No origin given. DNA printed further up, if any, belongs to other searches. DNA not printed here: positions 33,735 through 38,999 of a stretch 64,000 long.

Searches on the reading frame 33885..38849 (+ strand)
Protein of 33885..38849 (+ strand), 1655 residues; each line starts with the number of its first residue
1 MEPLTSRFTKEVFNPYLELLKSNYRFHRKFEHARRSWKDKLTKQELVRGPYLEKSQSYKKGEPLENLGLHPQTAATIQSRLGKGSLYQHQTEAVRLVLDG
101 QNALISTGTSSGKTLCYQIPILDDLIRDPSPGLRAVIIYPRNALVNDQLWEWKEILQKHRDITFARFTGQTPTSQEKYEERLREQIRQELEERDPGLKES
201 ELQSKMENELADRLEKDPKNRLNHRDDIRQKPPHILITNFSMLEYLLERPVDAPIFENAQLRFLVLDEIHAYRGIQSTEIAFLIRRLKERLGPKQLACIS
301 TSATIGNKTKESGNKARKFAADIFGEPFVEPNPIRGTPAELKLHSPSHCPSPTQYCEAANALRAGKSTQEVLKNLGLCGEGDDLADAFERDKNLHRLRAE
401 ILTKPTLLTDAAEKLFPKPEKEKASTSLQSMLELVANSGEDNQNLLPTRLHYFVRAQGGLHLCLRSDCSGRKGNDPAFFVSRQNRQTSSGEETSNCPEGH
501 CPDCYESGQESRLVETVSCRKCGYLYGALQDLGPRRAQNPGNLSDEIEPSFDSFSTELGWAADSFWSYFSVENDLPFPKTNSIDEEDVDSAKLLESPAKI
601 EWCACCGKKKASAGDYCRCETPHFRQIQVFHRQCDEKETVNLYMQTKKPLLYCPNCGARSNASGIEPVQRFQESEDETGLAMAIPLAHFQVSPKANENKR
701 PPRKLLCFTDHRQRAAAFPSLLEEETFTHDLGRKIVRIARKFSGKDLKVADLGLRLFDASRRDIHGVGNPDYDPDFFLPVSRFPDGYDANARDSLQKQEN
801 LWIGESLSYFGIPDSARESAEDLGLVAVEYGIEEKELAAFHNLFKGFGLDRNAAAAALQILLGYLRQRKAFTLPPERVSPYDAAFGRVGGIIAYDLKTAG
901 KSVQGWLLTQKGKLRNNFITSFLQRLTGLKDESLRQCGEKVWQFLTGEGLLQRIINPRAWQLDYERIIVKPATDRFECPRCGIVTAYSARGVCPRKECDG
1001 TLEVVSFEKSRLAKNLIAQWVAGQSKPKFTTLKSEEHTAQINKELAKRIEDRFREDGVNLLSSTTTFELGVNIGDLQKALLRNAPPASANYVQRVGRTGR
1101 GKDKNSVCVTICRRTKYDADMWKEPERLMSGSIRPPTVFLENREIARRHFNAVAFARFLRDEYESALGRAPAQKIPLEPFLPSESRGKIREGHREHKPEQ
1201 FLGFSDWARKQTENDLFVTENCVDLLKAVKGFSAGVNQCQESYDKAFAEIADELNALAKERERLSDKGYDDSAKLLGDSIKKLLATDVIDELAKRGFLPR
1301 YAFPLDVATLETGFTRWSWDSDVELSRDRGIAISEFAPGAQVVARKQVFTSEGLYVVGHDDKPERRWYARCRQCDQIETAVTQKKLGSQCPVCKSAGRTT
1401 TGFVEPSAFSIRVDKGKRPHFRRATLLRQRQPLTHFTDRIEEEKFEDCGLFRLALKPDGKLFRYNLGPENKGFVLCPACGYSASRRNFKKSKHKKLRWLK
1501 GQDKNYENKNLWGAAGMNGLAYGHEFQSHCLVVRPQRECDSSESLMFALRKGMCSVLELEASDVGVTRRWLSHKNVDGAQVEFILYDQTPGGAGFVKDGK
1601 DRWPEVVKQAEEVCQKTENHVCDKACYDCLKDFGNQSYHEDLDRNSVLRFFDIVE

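Call 85: search_protein_families(library=pfam, proteins=[window:33885-38849:+], max_evalue=0.001)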
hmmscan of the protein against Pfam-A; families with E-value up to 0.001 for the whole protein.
window:33885-38849:+ (1655 aa): 3 families
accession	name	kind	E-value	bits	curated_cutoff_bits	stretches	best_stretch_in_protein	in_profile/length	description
PF00270.35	DEAD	-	7e-25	88.1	26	2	88-176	2-88/167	DEAD/DEAH box helicase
PF00271.37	Helicase_C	-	1.8e-10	41.5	23.5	1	1031-1101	39-109/110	Helicase conserved C-terminal domain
PF09369.15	MZB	-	1.4e-09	38.9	24.2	1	1547-1630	3-80/80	MrfA Zn-binding domain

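Call 86: search_protein_families(library=padloc, proteins=[window:33885-38849:+], max_evalue=0.0001)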
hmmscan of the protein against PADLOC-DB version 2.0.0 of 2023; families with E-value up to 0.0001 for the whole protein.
window:33885-38849:+ (1655 aa): 30 families (the best 25 are shown)
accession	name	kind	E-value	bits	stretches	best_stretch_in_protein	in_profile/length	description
PDLC00037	DruE3|DruE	-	1.1e-168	561.8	3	1032-1651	1031-1672/2055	SNF2 family N-terminal domain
PDLC00013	DruE1|DruE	-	8.2e-156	519.2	2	959-1650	964-1672/1776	SNF2 family N-terminal domain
PDLC00036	DruE3|DruE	-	2.5e-118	394.2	3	1034-1648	1026-1645/2023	SNF2 family N-terminal domain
PDLC00015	DruE2|DruE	-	1.1e-116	389.4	3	917-1643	1025-1761/1887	SNF2 family N-terminal domain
PDLC00051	DruE4|DruE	-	1e-111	372.7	3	922-1643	989-1703/1829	SNF2 family N-terminal domain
PDLC00035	DruE3|DruE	-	8.3e-111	369.7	3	1032-1420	1034-1419/1460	SNF2 family N-terminal domain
PDLC00014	DruE2|DruE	-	1.3e-109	365.7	3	910-1643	1048-1799/1928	SNF2 family N-terminal domain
PDLC02503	BrxHI|BrxHII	-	2.7e-27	93.4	2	1043-1115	284-356/698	BrxHI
PDLC03960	SngC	-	8.4e-25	85.6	2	85-321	24-206/720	-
PDLC02896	DpdJ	-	2e-23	80.1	1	77-307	151-414/1487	DpdJ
PDLC02501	BrxHI|BrxHII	-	2.2e-21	73.7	2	1037-1107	278-348/925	BrxHI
PDLC03928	PsyrT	-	1.4e-13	48.1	2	1030-1107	264-341/689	-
PDLC02893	DpdJ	-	1.4e-11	41.1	0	101-155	184-242/876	DpdJ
PDLC02864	DpdF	-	1.9e-11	41.4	1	73-152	10-82/610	DpdF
PDLC02861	DpdF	-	8.8e-11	38.8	1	70-149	13-85/611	DpdF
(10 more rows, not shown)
